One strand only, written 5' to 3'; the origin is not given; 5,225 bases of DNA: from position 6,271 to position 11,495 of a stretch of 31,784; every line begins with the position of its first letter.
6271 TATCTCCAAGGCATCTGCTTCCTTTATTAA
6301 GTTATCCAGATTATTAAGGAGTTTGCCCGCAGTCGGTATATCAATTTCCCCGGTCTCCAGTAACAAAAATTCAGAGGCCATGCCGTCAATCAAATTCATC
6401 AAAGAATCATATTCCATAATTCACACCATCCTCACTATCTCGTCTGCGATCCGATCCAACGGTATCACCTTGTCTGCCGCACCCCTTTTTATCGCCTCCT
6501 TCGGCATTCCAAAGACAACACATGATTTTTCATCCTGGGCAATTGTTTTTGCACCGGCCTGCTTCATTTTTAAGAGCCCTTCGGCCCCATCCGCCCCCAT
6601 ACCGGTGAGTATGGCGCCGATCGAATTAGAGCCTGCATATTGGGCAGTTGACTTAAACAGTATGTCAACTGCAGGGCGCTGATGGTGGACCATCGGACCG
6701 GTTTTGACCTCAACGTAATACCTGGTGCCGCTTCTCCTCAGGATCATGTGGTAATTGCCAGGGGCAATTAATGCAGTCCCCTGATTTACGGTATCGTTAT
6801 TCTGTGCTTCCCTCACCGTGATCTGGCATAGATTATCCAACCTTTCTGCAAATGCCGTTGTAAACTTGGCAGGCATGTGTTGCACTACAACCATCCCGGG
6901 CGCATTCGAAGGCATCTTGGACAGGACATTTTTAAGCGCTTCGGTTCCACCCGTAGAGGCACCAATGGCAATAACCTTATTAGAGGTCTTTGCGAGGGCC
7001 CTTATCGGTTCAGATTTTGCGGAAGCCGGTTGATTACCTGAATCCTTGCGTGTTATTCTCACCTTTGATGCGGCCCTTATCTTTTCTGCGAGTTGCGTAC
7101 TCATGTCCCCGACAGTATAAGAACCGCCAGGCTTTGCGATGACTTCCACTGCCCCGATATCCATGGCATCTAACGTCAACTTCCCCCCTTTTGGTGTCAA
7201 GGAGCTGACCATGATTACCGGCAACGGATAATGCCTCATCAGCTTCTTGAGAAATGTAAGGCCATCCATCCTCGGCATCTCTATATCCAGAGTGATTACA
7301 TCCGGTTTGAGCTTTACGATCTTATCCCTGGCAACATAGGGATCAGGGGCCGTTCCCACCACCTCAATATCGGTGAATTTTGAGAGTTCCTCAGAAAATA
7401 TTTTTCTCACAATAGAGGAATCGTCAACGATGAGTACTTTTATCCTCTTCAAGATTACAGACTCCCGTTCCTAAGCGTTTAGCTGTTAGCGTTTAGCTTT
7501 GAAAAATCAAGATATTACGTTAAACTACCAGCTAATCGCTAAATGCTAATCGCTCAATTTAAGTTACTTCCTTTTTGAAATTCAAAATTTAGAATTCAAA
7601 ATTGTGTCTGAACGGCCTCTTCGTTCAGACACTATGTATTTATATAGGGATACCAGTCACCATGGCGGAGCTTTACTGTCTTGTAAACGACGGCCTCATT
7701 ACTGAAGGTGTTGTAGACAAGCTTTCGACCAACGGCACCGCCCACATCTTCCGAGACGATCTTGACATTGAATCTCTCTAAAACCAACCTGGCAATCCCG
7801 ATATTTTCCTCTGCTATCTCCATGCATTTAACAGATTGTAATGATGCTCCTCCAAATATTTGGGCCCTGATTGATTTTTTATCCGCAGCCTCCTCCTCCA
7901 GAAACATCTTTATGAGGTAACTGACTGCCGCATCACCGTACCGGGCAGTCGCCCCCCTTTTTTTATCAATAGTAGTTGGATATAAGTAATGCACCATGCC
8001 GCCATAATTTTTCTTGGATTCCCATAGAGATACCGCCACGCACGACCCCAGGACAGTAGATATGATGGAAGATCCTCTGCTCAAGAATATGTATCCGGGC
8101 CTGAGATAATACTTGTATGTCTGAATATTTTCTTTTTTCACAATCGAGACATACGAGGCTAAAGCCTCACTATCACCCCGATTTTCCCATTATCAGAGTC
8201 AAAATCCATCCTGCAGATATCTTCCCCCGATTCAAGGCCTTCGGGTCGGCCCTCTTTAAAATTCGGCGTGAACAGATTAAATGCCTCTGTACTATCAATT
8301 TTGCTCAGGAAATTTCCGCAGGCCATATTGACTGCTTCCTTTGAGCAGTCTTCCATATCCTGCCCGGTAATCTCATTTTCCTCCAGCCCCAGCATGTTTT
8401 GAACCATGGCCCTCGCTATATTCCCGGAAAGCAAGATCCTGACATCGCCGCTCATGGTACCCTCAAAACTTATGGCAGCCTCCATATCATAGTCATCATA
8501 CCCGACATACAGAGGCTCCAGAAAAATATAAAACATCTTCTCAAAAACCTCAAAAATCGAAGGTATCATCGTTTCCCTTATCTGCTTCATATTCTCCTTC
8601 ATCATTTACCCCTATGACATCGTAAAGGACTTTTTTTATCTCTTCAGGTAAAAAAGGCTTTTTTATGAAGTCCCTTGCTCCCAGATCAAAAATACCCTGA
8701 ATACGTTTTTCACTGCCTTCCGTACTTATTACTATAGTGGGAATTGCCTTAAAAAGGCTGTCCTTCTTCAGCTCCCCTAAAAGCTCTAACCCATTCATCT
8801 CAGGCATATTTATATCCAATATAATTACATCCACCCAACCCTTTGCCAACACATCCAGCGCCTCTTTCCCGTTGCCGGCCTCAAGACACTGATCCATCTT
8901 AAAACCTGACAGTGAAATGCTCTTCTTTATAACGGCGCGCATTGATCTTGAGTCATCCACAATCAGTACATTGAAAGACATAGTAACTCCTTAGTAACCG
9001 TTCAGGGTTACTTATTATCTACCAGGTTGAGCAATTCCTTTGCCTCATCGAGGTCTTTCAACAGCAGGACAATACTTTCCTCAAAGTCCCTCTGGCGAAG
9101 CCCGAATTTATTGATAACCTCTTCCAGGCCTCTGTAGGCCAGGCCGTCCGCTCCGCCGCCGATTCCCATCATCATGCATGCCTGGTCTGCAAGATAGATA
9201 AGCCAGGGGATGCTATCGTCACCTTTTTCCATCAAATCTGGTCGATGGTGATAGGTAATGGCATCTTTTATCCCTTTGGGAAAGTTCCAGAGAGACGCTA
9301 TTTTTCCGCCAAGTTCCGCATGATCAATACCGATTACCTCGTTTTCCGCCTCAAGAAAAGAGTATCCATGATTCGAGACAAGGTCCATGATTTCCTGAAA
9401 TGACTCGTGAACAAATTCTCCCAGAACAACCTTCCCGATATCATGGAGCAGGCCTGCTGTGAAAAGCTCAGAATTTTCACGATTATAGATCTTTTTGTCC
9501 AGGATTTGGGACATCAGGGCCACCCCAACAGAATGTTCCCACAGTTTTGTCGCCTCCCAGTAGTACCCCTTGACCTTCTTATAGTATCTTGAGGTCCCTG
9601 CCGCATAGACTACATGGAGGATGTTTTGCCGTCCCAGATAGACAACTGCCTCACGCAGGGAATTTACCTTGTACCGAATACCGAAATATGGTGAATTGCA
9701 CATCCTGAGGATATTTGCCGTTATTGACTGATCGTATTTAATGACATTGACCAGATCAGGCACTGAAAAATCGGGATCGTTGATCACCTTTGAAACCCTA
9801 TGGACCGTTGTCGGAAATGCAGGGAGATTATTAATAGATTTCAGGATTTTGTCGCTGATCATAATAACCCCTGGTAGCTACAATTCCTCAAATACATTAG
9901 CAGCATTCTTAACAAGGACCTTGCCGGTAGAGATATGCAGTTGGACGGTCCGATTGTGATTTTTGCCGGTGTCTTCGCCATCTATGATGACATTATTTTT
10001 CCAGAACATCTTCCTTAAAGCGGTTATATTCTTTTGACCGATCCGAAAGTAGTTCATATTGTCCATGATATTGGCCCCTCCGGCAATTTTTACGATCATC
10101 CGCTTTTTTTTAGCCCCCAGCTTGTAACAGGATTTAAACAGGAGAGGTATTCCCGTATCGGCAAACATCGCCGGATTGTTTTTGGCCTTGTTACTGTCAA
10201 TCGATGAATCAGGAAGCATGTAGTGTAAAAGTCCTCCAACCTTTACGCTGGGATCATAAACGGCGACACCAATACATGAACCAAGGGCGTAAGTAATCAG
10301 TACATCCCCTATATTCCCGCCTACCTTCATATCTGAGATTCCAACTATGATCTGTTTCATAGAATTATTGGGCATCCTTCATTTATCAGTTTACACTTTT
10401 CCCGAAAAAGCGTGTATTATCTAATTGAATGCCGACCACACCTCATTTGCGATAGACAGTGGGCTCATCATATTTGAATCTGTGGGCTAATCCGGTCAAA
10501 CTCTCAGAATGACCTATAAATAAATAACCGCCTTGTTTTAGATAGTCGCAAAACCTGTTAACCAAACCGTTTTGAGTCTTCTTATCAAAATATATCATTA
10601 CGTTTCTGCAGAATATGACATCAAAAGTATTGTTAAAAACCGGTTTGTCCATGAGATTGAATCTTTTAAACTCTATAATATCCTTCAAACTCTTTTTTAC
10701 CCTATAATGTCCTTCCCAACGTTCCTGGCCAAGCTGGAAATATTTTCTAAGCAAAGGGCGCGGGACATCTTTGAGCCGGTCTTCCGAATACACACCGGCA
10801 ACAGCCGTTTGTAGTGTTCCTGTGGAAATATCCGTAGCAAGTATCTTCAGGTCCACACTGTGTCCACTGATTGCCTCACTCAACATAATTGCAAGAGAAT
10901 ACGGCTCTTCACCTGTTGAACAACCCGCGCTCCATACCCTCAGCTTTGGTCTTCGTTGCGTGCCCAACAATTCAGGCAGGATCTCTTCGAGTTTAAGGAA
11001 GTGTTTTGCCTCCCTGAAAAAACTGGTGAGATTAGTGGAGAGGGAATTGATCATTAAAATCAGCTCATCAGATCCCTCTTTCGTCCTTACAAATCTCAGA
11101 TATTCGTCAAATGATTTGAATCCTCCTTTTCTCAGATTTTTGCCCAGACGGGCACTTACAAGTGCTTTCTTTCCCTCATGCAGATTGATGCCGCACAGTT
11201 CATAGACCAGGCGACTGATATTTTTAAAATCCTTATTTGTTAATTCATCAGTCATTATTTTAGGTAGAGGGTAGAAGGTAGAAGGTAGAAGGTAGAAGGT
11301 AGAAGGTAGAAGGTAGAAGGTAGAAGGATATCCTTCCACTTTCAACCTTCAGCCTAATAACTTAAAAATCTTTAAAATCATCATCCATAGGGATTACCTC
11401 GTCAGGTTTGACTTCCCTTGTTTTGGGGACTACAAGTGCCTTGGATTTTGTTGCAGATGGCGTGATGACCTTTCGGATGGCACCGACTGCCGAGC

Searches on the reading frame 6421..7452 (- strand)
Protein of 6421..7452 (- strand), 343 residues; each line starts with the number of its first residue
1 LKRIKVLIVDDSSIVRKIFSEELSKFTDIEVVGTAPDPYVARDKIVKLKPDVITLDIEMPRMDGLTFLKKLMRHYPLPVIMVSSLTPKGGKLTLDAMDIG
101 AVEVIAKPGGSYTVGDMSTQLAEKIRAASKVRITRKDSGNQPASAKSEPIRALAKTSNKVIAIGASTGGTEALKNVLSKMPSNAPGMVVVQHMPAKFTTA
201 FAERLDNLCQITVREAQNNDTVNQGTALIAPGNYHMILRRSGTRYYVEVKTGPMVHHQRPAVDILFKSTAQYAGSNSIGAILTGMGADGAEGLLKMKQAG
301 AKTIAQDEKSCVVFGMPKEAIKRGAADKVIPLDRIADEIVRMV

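Call 3: search_protein_families(library=pfam, proteins=[window:6421-7452:-])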
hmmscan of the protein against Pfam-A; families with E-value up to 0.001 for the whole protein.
window:6421-7452:- (343 aa): 2 families
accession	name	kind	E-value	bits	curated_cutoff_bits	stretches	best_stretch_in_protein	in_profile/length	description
PF01339.22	CheB_methylest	-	1.8e-67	226.8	24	1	161-339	1-174/174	CheB methylesterase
PF00072.30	Response_reg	-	9.9e-20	71.2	30.2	1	6-109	1-101/111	Response regulator receiver domain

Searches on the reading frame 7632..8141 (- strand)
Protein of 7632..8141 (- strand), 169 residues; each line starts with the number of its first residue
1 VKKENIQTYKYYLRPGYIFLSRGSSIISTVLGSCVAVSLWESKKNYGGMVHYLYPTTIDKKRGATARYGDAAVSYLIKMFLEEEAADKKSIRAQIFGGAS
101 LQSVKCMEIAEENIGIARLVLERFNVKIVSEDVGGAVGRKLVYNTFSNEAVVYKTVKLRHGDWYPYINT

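Call 3: search_protein_families(library=pfam, proteins=[window:7632-8141:-])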
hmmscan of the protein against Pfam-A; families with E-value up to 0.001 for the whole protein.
window:7632-8141:- (169 aa): 1 family
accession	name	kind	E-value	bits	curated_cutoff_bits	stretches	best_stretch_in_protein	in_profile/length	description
PF03975.18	CheD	-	8.7e-19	68.1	25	1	60-152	11-106/108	CheD chemotactic sensory transduction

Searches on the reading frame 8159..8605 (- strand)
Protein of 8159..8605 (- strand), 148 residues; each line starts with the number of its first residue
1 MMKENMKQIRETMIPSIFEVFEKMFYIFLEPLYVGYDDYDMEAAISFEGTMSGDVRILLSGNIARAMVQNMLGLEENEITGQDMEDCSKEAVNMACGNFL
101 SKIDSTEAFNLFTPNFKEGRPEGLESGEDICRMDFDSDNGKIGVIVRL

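Call 3: search_protein_families(library=pfam, proteins=[window:8159-8605:-])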
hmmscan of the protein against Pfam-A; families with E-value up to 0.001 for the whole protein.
window:8159-8605:- (148 aa): 1 family
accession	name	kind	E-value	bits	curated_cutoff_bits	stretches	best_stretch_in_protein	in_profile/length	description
PF13690.11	CheX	-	6.8e-13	48.9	27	1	43-123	3-79/94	Chemotaxis phosphatase CheX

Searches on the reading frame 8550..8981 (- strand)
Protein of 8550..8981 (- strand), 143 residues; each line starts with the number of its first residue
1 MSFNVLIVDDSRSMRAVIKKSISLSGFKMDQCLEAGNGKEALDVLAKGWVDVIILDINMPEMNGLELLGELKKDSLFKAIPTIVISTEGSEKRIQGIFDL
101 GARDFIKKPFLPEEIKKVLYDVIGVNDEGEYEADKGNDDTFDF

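Call 4: search_protein_families(library=pfam, proteins=[window:8550-8981:-])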
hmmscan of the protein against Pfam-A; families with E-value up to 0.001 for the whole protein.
window:8550-8981:- (143 aa): 1 family
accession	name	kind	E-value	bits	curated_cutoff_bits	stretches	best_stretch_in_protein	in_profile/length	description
PF00072.30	Response_reg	-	8e-28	97.3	30.2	1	5-119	1-110/111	Response regulator receiver domain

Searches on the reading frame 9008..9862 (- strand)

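Call 4: search_protein_families(library=pfam, proteins=[window:9008-9862:-])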
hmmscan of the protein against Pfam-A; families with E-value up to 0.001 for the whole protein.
window:9008-9862:- (284 aa): 2 families
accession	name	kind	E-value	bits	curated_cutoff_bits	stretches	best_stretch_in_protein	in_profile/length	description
PF08668.18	HDOD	-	2.9e-59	200.3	22.9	1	13-208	1-196/196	HDOD domain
PF01966.28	HD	-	9.8e-12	45.6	22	1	108-217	2-102/116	HD domain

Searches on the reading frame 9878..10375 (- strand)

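Call 4: search_protein_families(library=pfam, proteins=[window:9878-10375:-])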
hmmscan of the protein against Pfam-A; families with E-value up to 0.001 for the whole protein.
window:9878-10375:- (165 aa): 1 family
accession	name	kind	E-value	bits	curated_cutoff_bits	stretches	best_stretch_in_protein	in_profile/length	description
PF03975.18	CheD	-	1.6e-32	112.3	25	1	53-156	1-107/108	CheD chemotactic sensory transduction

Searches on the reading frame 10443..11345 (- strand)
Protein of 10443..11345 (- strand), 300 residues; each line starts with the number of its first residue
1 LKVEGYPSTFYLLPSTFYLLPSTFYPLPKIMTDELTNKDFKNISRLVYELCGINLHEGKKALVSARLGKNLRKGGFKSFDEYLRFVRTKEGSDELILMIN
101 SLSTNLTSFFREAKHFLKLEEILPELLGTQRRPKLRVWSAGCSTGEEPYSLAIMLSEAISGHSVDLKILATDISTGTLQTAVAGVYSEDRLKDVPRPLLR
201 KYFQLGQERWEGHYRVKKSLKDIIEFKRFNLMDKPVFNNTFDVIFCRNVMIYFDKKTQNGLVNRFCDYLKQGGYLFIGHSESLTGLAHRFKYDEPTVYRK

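Call 4: search_protein_families(library=pfam, proteins=[window:10443-11345:-])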
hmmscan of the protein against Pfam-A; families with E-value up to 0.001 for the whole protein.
window:10443-11345:- (300 aa): 6 families
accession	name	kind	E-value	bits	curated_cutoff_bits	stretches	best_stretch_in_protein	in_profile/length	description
PF01739.24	CheR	-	1.8e-62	210.7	27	1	105-293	1-189/195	CheR methyltransferase, SAM binding domain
PF03705.20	CheR_N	-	1.1e-13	51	27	1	38-88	1-51/53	CheR methyltransferase, all-alpha domain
PF08241.18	Methyltransf_11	-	4.4e-05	24.5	21.2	1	220-277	43-95/95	Methyltransferase domain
PF13649.12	Methyltransf_25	-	5.5e-05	24.2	27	0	223-273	47-97/97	Methyltransferase domain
PF13489.12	Methyltransf_23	-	0.00011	22.4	27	1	117-278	7-117/164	Methyltransferase domain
PF08242.18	Methyltransf_12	-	0.00038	21.6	30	0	229-275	64-98/98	Methyltransferase domain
